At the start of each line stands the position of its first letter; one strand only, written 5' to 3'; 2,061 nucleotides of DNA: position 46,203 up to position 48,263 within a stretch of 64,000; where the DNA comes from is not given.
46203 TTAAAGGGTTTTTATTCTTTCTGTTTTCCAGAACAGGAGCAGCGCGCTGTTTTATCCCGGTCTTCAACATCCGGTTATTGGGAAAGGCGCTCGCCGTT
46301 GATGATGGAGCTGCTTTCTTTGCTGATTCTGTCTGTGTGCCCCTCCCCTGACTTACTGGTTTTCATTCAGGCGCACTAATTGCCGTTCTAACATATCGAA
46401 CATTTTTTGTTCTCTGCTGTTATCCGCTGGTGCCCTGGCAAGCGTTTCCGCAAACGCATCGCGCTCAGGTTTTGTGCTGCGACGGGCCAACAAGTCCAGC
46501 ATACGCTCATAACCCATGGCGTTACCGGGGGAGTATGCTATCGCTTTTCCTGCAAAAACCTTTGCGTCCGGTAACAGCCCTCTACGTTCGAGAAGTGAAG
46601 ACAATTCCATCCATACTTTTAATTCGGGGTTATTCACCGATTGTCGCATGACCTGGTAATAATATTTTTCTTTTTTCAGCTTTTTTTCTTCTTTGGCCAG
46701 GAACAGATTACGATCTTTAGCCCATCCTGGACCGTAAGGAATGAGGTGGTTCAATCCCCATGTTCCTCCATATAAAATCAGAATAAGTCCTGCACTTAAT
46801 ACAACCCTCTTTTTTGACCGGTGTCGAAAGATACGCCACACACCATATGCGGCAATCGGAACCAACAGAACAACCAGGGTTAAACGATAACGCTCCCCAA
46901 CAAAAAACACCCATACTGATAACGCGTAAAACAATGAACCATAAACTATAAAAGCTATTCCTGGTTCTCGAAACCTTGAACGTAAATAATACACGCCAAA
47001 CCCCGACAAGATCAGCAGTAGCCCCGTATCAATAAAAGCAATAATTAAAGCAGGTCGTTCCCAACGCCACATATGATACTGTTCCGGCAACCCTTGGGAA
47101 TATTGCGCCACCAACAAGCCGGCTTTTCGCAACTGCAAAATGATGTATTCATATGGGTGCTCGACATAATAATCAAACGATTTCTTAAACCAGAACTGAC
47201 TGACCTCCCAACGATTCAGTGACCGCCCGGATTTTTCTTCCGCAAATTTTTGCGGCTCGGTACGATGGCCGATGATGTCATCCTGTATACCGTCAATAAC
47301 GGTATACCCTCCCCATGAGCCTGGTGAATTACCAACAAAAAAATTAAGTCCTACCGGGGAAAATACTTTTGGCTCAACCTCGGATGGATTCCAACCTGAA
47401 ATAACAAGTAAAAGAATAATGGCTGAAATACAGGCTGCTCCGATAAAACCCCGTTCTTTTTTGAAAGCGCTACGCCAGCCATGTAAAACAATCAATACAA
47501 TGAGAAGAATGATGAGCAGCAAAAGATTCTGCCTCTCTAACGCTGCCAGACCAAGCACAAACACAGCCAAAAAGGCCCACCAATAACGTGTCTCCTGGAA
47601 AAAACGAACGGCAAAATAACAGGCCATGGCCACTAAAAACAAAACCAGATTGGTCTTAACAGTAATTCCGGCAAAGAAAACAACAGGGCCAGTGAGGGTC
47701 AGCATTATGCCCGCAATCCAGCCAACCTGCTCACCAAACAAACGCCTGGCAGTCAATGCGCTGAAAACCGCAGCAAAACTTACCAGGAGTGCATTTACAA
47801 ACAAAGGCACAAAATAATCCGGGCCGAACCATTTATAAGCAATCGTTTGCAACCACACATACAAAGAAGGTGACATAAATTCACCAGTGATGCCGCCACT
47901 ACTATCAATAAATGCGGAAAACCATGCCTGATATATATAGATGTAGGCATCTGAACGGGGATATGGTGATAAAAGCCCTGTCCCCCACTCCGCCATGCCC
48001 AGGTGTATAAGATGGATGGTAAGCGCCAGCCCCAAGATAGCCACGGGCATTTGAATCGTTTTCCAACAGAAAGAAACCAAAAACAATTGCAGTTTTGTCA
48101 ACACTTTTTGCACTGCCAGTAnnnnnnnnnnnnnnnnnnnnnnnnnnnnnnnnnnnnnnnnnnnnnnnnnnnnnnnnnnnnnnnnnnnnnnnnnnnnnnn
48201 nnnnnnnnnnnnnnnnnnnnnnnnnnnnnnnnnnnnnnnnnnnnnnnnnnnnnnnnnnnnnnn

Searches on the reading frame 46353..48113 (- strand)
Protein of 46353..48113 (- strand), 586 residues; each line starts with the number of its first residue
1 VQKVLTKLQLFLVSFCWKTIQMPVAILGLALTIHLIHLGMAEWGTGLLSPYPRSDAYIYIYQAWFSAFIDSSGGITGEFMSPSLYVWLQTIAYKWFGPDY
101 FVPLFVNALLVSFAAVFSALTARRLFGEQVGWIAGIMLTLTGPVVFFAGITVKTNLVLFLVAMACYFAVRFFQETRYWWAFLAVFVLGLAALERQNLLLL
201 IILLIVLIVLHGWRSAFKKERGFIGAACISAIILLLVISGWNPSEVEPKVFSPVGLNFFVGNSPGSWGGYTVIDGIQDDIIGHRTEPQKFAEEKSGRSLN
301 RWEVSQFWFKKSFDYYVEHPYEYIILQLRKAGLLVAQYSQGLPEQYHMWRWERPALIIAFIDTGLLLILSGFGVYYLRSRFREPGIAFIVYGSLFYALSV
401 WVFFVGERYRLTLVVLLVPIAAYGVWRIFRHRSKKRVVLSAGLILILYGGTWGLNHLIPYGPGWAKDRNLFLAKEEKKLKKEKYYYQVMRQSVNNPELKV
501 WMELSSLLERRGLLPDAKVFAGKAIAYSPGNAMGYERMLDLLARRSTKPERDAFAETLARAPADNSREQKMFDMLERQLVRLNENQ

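Call 47: search_protein_families(library=pfam, proteins=[window:46353-48113:-], max_evalue=0.00001)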
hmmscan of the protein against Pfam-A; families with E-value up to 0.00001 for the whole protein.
window:46353-48113:- (586 aa): 1 family
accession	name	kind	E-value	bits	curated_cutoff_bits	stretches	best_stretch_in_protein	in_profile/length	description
PF13231.12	PMT_2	-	1.1e-12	48.9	26.1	1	82-234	3-155/160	Dolichyl-phosphate-mannose-protein mannosyltransferase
